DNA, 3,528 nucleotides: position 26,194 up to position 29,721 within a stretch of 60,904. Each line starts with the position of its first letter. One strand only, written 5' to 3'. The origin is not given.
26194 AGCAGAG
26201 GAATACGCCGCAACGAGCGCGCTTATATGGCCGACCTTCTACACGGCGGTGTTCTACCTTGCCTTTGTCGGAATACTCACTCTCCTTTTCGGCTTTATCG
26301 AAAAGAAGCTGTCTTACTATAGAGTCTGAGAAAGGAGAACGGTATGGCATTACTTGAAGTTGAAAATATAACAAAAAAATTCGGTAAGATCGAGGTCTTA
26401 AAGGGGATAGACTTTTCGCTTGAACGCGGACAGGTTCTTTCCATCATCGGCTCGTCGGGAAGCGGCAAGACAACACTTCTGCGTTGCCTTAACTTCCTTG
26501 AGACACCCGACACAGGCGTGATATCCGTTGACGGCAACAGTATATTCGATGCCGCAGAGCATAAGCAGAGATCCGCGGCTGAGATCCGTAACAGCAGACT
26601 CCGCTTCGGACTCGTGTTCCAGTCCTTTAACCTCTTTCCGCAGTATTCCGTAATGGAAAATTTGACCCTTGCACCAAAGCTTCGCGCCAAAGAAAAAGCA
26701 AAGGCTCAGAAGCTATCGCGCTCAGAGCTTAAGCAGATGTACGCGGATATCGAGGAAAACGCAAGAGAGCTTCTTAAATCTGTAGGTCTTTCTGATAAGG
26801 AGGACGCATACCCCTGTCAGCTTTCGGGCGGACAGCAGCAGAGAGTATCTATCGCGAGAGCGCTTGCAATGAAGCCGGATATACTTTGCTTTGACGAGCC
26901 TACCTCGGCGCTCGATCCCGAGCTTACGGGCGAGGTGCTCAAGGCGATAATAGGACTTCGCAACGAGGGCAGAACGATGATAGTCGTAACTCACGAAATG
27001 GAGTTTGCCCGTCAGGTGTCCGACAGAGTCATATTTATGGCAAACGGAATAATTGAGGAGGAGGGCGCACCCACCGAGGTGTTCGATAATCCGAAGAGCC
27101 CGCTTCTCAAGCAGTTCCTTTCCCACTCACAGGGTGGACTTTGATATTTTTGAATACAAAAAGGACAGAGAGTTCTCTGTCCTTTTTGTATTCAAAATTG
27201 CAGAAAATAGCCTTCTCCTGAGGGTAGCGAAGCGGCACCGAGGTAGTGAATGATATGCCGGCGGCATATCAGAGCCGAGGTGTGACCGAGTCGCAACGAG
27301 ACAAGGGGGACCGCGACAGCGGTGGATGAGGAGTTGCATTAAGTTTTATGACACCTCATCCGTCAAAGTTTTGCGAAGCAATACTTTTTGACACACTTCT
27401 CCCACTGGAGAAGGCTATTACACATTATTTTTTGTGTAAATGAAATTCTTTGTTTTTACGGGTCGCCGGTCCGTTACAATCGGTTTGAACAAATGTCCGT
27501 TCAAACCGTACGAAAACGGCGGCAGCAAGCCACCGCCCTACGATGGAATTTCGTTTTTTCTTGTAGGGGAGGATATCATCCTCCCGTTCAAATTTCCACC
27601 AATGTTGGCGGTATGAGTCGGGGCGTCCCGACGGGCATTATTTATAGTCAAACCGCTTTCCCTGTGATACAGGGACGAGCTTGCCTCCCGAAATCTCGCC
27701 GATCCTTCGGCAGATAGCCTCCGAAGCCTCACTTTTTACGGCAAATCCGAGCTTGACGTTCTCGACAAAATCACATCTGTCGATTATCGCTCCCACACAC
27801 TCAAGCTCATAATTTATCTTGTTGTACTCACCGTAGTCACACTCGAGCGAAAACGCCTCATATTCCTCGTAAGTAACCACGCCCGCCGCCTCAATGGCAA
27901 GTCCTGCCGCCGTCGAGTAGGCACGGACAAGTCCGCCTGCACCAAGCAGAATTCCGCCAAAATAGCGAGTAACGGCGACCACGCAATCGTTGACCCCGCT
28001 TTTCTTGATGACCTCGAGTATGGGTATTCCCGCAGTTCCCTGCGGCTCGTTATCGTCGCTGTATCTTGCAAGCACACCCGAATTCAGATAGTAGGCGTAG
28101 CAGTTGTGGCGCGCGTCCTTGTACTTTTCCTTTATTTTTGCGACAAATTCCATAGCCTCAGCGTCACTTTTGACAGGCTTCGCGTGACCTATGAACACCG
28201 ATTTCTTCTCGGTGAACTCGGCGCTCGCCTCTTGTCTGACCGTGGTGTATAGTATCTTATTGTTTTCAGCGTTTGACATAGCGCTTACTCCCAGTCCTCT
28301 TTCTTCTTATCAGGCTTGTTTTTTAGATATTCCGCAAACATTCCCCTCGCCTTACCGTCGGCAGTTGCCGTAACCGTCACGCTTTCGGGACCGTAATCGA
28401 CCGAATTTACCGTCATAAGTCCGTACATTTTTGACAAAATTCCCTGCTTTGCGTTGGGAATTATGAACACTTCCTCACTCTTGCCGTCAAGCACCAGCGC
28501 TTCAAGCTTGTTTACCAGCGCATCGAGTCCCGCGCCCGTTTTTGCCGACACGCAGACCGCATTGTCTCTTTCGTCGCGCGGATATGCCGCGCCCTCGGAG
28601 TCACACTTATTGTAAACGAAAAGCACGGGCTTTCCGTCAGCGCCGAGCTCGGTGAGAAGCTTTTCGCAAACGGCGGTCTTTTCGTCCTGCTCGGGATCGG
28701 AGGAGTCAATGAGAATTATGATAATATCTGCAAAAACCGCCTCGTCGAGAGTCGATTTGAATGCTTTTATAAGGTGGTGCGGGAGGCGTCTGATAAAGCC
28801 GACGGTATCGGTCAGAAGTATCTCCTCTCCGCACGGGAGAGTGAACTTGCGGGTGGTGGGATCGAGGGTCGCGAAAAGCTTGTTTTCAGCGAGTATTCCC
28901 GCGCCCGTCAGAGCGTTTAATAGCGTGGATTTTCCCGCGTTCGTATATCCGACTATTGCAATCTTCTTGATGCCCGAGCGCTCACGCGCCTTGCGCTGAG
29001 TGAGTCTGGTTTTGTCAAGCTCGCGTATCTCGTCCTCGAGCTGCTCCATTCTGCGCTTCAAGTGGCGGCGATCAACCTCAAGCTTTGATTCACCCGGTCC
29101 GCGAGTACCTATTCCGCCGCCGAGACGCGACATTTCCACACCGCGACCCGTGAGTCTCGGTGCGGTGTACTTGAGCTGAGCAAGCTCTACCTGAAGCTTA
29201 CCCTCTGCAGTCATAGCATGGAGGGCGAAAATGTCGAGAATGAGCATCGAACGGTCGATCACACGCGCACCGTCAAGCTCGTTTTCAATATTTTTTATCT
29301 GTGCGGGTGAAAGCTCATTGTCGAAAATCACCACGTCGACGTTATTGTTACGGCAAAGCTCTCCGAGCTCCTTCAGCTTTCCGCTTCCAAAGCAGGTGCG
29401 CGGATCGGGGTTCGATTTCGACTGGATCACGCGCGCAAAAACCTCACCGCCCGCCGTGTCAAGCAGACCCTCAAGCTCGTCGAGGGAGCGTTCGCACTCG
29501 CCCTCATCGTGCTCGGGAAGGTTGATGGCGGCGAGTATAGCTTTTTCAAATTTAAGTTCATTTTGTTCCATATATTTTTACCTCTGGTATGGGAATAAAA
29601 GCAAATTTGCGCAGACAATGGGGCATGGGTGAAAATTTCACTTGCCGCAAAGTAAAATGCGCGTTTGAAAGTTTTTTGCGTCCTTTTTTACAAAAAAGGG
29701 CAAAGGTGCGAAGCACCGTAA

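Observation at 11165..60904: Nearly every long intergenic spacer is assembled from one shared set of hairpin modules (REP/BIME-like mosaic network)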

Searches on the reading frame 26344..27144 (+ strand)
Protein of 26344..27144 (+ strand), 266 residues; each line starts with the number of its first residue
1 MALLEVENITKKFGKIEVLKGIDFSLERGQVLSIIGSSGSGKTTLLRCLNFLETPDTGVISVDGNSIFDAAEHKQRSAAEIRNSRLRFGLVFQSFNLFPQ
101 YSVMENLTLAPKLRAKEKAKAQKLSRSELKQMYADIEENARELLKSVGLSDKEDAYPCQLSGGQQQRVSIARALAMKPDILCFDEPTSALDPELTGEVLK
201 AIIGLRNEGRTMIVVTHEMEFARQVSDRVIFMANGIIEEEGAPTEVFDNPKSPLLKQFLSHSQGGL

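Call 96: search_protein_families(library=pfam, proteins=[window:26344-27144:+], max_evalue=0.0001)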
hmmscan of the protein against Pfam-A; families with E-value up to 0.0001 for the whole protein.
window:26344-27144:+ (266 aa): 3 families
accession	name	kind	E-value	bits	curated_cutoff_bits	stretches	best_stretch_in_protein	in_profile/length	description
PF00005.33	ABC_tran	-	9.4e-36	123.9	25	1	19-188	1-137/137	ABC transporter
PF13304.12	AAA_21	-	6.3e-11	43.3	27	0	33-61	3-31/304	AAA domain, putative AbiEii toxin, Type IV TA system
PF02463.25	SMC_N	-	7.3e-08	32.5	40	1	30-229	25-208/220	RecF/RecN/SMC N terminal domain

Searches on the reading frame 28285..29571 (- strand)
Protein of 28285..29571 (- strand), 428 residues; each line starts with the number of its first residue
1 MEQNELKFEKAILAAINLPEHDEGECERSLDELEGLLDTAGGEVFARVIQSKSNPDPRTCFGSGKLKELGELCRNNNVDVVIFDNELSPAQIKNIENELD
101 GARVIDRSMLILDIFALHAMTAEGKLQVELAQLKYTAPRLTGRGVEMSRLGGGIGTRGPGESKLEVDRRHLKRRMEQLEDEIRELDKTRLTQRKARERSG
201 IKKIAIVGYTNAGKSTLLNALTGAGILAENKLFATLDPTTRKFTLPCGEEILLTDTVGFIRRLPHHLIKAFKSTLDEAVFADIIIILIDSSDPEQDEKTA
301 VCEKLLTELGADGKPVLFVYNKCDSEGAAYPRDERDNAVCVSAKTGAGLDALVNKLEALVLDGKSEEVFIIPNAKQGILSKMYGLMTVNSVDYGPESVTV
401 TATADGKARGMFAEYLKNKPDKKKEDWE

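Call 8: search_protein_families(library=ncbifam, proteins=[window:28285-29571:-])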
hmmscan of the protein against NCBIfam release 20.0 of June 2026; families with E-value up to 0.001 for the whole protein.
window:28285-29571:- (428 aa): 20 families
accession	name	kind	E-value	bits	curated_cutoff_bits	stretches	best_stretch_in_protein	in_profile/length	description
TIGR03156.1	GTP_HflX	equivalog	5e-133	443.4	216.75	1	10-358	1-349/351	GTPase HflX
NF008280.0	PRK11058.1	equivalog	8.9e-93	311.4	441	1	9-390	9-391/426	ribosome rescue GTPase HflX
NF003661.0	PRK05291.1-3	equivalog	4.6e-16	59.2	380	1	169-362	187-372/448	tRNA uridine-5-carboxymethylaminomethyl(34) synthesis GTPase MnmE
TIGR03594.1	GTPase_EngA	equivalog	8.7e-16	57.9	306.7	1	175-326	149-299/432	ribosome biogenesis GTPase Der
TIGR00450.1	mnmE_trmE_thdF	equivalog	1.1e-15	57.7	252.6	1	165-378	173-387/446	tRNA uridine-5-carboxymethylaminomethyl(34) synthesis GTPase MnmE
TIGR03918.1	GTP_HydF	equivalog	8.6e-14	51.2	325.55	1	199-365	5-172/392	[FeFe] hydrogenase H-cluster maturation GTPase HydF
NF000908.1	PRK00089.1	equivalog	6.9e-13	48.5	237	1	204-361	6-168/291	GTPase Era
TIGR00231.1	small_GTP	domain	1.6e-12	47.5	42.5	1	201-355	3-161/164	GTP-binding protein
NF002828.0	PRK03003.1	equivalog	7.5e-10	38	631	1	189-325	201-336/477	ribosome biogenesis GTPase Der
NF007071.0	PRK09518.1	equivalog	3.2e-09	35.8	953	1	185-324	428-566/706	bifunctional cytidylate kinase/GTPase Der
TIGR00436.1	era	equivalog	4.1e-09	36.2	116.25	1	203-324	2-118/270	GTPase Era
TIGR03596.1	GTPase_YlqF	equivalog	1.3e-08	34.6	208.2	1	172-258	88-172/276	ribosome biogenesis GTPase YlqF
NF008956.1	PRK12299.1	equivalog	1e-07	31.3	300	1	202-358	159-323/327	GTPase ObgE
TIGR02729.1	Obg_CgtA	equivalog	1.8e-07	30.5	280.25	1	202-357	158-325/329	Obg family GTPase CgtA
NF008955.0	PRK12297.1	equivalog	5.5e-07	28.9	406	1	203-367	161-335/429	GTPase ObgE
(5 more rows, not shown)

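Call 16: find_encoding_contigs(protein=window:28285-29571:-, flank=10000, max_places=6)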
Protein window:28285-29571:- (428 aa): no gene with exactly this product is on record in the collection.
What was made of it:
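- Tried and rejected: The window's own HflX sequence was not on record in the assembly collection, so the source genome could not be extended (call 16).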

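Call 17: find_homologous_proteins(query=window:28285-29571:-, max_evalue=1e-80)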
Query window:28285-29571:- (428 aa): 7992 proteins with E <= 1e-80 among 8000 candidates; the best 120 are listed.
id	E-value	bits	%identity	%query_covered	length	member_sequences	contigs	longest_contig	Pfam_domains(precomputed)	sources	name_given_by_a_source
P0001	1.4e-268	909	96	100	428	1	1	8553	PF19275.5,PF01926.30,PF13167.12,PF00350.30,PF16360.11,PF03193.23,PF12631.13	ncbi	-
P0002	2.9e-259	878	92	100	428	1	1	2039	PF01926.30,PF13167.12,PF00350.30,PF16360.11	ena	-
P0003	3.2e-259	878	92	100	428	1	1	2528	PF01926.30,PF13167.12,PF00350.30,PF16360.11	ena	-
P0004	1.2e-258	876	92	100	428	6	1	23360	PF01926.30,PF13167.12,PF00350.30,PF16360.11,PF12631.13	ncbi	-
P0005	4.2e-232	788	93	89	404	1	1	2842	PF01926.30,PF13167.12,PF00350.30,PF16360.11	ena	-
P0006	7.0e-223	758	81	100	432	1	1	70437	PF01926.30,PF13167.12,PF00350.30,PF16360.11,PF03193.23,PF12631.13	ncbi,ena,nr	ncbi:MAG: GTPase HflX [Clostridia bacterium]|nr:GTPase HflX [Clostridia bacterium]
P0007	1.2e-220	751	80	100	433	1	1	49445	PF19275.5,PF01926.30,PF13167.12,PF00350.30,PF02421.25,PF16360.11,PF03193.23,PF12631.13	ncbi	-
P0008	3.2e-220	749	81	100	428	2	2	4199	PF01926.30,PF13167.12,PF00350.30,PF02421.25,PF16360.11,PF00009.34,PF03193.23,PF16897.11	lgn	-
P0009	8.5e-220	748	80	100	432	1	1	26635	PF01926.30,PF13167.12,PF00350.30,PF16360.11,PF03193.23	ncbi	-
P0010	1.7e-219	747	80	100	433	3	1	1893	PF01926.30,PF13167.12,PF00350.30,PF16360.11,PF00009.34,PF03193.23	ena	-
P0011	6.1e-219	745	80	100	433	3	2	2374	PF01926.30,PF13167.12,PF00350.30,PF02421.25,PF16360.11,PF00009.34,PF03193.23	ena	-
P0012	7.1e-219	745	80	100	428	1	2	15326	PF01926.30,PF13167.12,PF00350.30,PF02421.25,PF16360.11,PF03193.23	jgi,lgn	jgi:GTP-binding protein HflX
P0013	7.6e-218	742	79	100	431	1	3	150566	PF01926.30,PF13167.12,PF00350.30,PF16360.11,PF03193.23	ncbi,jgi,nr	ncbi:MAG: GTPase HflX [Ruminococcaceae bacterium]|nr:GTPase HflX [Oscillospiraceae bacterium]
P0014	1.4e-217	741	80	99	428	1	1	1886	PF01926.30,PF13167.12,PF00350.30,PF02421.25,PF16360.11,PF03193.23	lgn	-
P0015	2.5e-217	740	79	100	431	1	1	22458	PF01926.30,PF13167.12,PF00350.30,PF16360.11,PF03193.23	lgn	-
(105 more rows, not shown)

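Call 18: find_encoding_contigs(protein=P0001, flank=10000, max_places=3)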
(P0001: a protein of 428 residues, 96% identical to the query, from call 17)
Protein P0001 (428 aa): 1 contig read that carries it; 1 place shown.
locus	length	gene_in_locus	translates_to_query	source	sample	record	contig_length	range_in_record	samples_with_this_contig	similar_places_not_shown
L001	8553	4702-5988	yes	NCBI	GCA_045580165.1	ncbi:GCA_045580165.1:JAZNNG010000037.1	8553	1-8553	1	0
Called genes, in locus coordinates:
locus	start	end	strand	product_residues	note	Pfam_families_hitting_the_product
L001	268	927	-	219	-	PF00730:HhH-GPD, PF00633:HHH (faint), PF10576:EndIII_4Fe-2S (weak)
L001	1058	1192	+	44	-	-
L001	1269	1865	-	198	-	PF02545:Maf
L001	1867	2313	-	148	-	PF00692:dUTPase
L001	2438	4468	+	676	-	PF01136:Peptidase_U32, PF12392:DUF3656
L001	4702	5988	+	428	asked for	PF13167:GTP-bdg_N, PF03193:RsgA_GTPase (faint), PF16360:GTP-bdg_M, PF12631:MnmE_helical (weak), PF00350:Dynamin_N (faint), PF01926:MMR_HSR1, PF19275:HflX_C (weak)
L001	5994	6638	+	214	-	PF01205:Impact_N, PF09186:DUF1949 (faint)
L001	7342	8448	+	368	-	PF01966:HD, PF13286:HD_assoc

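Call 19: find_encoding_contigs(protein=P0004, flank=10000, max_places=3)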
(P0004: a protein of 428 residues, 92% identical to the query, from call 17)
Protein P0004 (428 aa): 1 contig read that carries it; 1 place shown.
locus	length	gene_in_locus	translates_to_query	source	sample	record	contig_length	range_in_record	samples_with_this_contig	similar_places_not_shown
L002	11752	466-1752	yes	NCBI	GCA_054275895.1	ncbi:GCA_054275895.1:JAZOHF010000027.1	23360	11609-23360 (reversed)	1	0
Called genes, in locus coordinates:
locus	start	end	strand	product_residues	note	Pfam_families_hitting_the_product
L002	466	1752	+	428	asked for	PF13167:GTP-bdg_N, PF16360:GTP-bdg_M, PF12631:MnmE_helical (weak), PF00350:Dynamin_N (faint), PF01926:MMR_HSR1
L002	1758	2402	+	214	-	PF01205:Impact_N, PF09186:DUF1949 (weak)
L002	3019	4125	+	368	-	PF01966:HD, PF13286:HD_assoc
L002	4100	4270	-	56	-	-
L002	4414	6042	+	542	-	PF01807:Zn_ribbon_DnaG, PF08275:DNAG_N, PF01751:Toprim, PF13155:Toprim_2, PF13362:Toprim_3, PF13662:Toprim_4, PF10410:DnaB_bind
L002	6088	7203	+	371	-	PF03979:Sigma70_r1_1, PF00140:Sigma70_r1_2, PF04542:Sigma70_r2, PF04539:Sigma70_r3, PF04545:Sigma70_r4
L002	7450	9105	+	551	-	-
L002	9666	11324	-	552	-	-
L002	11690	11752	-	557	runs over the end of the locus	PF13229:Beta_helix (faint)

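Call 20: find_encoding_contigs(protein=P0006, flank=10000, max_places=3)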
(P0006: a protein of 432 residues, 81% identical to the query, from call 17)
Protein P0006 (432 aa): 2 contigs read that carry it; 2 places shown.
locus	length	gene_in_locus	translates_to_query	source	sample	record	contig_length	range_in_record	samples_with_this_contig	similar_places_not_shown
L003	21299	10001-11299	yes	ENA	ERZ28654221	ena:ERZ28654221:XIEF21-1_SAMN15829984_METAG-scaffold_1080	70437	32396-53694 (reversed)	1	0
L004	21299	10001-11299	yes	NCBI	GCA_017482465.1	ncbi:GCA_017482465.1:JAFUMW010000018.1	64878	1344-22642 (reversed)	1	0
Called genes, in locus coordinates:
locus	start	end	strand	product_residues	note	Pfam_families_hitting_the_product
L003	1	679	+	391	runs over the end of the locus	PF22025:ThiI_fer, PF02926:THUMP, PF02568:ThiI, PF06508:QueC (faint)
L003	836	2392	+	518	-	PF12072:RNase_Y_N, PF00013:KH_1 (weak), PF08668:HDOD (weak), PF01966:HD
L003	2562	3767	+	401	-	PF01545:Cation_efflux, PF16916:ZT_dimer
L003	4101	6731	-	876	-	PF01411:tRNA-synt_2c, PF07973:tRNA_SAD, PF02272:DHHA1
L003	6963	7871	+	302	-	PF00753:Lactamase_B, PF23023:Anti-Pycsar_Apyc1 (faint), PF12706:Lactamase_B_2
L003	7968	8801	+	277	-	PF03419:Peptidase_U4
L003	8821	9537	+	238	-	PF04542:Sigma70_r2, PF04545:Sigma70_r4, PF01381:HTH_3 (weak)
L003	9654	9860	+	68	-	PF01197:Ribosomal_L31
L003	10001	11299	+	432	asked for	PF13167:GTP-bdg_N, PF16360:GTP-bdg_M, PF03193:RsgA_GTPase (faint), PF12631:MnmE_helical (faint), PF01926:MMR_HSR1, PF00350:Dynamin_N (faint)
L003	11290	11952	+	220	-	PF01205:Impact_N, PF09186:DUF1949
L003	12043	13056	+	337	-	PF01966:HD, PF13286:HD_assoc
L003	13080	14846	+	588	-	PF01807:Zn_ribbon_DnaG, PF08275:DNAG_N, PF01751:Toprim, PF13155:Toprim_2, PF13362:Toprim_3 (weak), PF13662:Toprim_4, PF10410:DnaB_bind (weak), PF00772:DnaB (weak)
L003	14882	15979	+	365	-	PF03979:Sigma70_r1_1, PF00140:Sigma70_r1_2, PF04542:Sigma70_r2, PF04539:Sigma70_r3, PF04545:Sigma70_r4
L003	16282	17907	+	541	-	-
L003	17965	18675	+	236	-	PF03009:GDPD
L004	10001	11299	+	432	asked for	PF13167:GTP-bdg_N, PF16360:GTP-bdg_M, PF03193:RsgA_GTPase (faint), PF12631:MnmE_helical (faint), PF01926:MMR_HSR1, PF00350:Dynamin_N (faint)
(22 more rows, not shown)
